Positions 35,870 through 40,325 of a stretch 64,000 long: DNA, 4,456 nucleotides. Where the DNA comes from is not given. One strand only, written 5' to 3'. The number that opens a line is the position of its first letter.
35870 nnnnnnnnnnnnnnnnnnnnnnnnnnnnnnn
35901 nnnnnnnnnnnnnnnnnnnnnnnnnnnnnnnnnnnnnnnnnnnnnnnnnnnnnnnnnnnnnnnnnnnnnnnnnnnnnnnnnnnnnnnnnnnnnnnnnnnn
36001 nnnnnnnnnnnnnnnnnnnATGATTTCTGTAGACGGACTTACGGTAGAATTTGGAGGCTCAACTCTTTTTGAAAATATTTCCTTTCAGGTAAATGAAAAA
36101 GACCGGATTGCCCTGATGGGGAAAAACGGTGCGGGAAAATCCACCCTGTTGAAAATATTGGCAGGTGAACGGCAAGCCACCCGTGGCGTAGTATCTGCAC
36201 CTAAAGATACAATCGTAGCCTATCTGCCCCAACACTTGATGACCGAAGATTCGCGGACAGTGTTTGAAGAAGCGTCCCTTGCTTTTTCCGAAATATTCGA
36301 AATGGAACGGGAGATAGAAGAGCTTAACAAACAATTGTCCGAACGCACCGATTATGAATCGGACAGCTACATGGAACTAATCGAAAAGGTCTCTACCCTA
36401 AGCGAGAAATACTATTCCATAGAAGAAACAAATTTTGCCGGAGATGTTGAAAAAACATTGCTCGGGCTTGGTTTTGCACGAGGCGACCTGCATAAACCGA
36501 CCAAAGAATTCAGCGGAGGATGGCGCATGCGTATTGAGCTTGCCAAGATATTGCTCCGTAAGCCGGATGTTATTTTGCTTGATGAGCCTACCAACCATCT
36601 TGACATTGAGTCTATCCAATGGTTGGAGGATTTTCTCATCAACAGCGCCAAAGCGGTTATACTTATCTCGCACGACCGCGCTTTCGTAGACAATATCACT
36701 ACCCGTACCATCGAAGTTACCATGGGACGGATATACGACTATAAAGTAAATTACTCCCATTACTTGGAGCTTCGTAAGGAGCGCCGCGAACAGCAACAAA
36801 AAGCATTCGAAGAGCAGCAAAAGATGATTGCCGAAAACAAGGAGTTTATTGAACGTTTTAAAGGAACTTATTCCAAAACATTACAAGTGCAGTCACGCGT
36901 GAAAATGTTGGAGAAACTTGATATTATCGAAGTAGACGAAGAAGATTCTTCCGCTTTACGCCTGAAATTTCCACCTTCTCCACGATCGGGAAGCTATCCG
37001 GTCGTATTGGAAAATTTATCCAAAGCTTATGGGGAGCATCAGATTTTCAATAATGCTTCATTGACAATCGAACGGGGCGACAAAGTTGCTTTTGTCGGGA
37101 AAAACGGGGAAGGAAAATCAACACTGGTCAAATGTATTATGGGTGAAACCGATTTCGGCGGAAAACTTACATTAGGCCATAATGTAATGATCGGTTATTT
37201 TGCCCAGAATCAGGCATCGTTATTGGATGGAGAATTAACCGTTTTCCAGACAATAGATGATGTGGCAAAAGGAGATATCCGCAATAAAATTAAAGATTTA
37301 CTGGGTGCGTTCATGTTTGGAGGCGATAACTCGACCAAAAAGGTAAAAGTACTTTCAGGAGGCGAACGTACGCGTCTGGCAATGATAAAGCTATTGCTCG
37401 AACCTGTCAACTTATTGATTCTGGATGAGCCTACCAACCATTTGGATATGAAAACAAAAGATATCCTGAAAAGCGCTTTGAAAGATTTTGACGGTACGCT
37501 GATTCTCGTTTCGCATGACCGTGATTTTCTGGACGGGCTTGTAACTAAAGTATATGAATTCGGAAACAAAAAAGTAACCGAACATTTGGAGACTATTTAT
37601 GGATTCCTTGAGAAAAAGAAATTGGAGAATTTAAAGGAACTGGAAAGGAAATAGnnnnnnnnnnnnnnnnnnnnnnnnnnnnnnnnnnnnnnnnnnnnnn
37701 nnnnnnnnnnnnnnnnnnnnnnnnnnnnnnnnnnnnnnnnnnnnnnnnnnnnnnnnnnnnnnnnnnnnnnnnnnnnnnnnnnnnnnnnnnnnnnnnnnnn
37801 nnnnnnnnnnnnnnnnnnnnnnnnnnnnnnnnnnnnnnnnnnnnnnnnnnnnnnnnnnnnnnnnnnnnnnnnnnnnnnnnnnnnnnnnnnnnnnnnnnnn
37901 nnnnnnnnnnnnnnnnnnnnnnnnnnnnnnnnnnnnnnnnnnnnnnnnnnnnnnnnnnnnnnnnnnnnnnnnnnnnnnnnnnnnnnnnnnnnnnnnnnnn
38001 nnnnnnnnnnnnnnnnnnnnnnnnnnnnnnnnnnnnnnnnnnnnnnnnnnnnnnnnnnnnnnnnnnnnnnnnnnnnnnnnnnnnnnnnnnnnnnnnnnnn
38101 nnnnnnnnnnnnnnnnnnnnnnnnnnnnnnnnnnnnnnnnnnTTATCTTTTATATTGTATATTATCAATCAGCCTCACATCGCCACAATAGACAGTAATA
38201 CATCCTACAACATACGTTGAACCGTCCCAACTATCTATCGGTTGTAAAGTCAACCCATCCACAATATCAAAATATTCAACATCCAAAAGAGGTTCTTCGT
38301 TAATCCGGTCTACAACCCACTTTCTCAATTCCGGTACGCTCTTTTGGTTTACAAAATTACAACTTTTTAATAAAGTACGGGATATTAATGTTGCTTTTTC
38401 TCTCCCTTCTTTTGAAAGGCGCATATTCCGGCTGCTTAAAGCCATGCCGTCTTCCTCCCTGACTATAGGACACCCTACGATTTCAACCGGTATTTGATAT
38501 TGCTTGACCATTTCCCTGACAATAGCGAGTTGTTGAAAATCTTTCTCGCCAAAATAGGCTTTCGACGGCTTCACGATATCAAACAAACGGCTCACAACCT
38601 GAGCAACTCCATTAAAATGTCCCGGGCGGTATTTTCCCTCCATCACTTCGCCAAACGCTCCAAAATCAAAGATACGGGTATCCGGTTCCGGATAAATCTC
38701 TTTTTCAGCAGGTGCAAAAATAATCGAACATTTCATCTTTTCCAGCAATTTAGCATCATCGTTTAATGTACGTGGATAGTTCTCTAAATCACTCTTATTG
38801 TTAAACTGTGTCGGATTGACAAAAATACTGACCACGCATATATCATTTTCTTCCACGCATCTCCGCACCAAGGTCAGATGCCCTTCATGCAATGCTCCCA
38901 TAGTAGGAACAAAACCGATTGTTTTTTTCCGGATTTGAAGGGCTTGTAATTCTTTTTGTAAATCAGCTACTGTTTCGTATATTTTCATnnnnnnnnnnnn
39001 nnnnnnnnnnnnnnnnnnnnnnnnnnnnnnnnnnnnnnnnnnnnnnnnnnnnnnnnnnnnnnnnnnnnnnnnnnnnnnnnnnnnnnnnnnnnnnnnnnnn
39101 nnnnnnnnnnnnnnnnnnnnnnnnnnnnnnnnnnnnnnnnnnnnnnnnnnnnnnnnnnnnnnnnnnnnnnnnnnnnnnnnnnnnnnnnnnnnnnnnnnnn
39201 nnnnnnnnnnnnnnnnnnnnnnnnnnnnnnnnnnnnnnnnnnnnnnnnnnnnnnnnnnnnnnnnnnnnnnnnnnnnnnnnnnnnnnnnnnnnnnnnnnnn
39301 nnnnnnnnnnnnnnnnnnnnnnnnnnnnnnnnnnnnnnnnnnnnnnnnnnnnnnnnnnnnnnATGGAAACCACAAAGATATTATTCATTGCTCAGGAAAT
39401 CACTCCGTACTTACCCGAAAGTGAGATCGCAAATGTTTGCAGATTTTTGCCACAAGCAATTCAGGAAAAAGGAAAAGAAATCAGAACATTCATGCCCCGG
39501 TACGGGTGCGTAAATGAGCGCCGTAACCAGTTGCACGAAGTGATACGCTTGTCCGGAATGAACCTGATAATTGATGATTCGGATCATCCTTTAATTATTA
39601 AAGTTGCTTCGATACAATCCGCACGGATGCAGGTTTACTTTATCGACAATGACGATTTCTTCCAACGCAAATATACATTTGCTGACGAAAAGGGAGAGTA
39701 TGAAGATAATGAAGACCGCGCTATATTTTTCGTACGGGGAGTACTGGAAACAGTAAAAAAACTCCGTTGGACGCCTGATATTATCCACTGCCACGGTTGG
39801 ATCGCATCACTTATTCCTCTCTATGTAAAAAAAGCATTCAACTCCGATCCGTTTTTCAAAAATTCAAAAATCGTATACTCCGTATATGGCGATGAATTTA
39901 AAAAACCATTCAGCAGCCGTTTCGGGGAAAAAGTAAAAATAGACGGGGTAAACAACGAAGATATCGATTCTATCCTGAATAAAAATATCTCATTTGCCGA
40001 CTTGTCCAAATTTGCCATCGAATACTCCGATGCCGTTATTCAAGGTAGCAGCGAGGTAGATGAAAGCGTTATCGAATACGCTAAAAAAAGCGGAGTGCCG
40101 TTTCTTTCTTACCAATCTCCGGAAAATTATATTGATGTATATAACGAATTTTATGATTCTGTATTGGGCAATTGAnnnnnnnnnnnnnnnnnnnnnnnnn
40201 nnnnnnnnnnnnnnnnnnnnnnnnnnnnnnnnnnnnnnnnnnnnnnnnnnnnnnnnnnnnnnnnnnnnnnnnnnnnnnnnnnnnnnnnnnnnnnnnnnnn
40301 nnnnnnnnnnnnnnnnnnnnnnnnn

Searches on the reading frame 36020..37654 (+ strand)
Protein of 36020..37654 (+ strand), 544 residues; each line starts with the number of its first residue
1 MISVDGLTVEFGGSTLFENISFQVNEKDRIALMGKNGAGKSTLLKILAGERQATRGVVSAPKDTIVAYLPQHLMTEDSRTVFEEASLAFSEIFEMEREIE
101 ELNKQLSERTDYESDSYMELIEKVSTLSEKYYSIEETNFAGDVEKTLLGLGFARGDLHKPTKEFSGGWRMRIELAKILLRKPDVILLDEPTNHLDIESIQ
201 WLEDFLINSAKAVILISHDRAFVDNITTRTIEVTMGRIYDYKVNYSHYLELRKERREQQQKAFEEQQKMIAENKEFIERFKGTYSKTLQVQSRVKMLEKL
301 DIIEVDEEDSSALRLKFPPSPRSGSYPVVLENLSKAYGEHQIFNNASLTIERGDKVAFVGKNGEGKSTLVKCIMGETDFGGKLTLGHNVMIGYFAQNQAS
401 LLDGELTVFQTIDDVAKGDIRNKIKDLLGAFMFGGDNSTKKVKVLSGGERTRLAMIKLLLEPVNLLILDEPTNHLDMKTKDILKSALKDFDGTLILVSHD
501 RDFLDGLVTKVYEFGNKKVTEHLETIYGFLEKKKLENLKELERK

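Call 8: search_protein_families(library=pfam, proteins=[window:36020-37654:+], max_evalue=0.001)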
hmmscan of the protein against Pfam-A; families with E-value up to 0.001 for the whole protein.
window:36020-37654:+ (544 aa): 17 families
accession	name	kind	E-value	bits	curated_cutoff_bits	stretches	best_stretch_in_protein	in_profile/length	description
PF00005.33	ABC_tran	-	3.1e-48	164.3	25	2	18-192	2-137/137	ABC transporter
PF12848.13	ABC_tran_Xtn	-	4.3e-25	88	25.9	1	231-313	1-83/85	ABC transporter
PF13304.12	AAA_21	-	7.4e-16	59.5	27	1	31-111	3-83/304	AAA domain, putative AbiEii toxin, Type IV TA system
PF13555.12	AAA_29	-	2e-09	37.5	27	0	17-44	12-39/61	P-loop containing region of AAA domain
PF02463.25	SMC_N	-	2.7e-09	37.2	40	0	28-235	25-213/220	RecF/RecN/SMC N terminal domain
PF03193.22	RsgA_GTPase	-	1.7e-07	31.7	30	0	21-60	101-139/174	RsgA GTPase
PF01926.29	MMR_HSR1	-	1.1e-06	29.2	21.9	0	29-55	1-27/113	50S ribosome-binding GTPase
PF05496.18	RuvB_N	-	9e-06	26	27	0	25-102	31-103/159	Holliday junction DNA helicase RuvB P-loop domain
PF00350.29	Dynamin_N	-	1.5e-05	25.5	27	0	30-190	1-109/168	Dynamin family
PF02367.23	TsaE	-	1.9e-05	25.1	26.6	0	18-66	12-59/128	Threonylcarbamoyl adenosine biosynthesis protein TsaE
PF00004.35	AAA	-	3.1e-05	24.9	21.2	0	31-148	2-119/131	ATPase family associated with various cellular activities (AAA)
PF05729.18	NACHT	-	7.5e-05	23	26.7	0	29-98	2-68/167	NACHT domain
PF13401.12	AAA_22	-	0.00012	22.9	27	0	30-79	8-48/130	AAA domain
PF25201.1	nSTAND6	-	0.00012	22.6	27.7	0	11-52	2-43/148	Novel STAND NTPase 6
PF13175.12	AAA_15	-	0.00015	22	32.1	0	27-47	24-43/374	AAA ATPase domain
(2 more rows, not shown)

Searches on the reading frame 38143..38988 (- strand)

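Call 8: search_protein_families(library=pfam, proteins=[window:38143-38988:-], max_evalue=0.001)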
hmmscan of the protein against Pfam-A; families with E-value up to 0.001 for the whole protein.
window:38143-38988:- (281 aa): 1 family
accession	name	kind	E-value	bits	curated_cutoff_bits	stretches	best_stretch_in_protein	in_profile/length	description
PF02569.21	Pantoate_ligase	-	5.5e-101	337.7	20.7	1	2-277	1-267/268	Pantoate-beta-alanine ligase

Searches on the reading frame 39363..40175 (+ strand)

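Call 8: search_protein_families(library=pfam, proteins=[window:39363-40175:+], max_evalue=0.001)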
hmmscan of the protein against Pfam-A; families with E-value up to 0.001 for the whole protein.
window:39363-40175:+ (270 aa): 1 family
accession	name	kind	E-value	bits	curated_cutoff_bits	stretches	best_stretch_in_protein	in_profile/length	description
PF08323.17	Glyco_transf_5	-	5e-51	174.2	22.7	1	5-238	1-226/239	Starch synthase catalytic domain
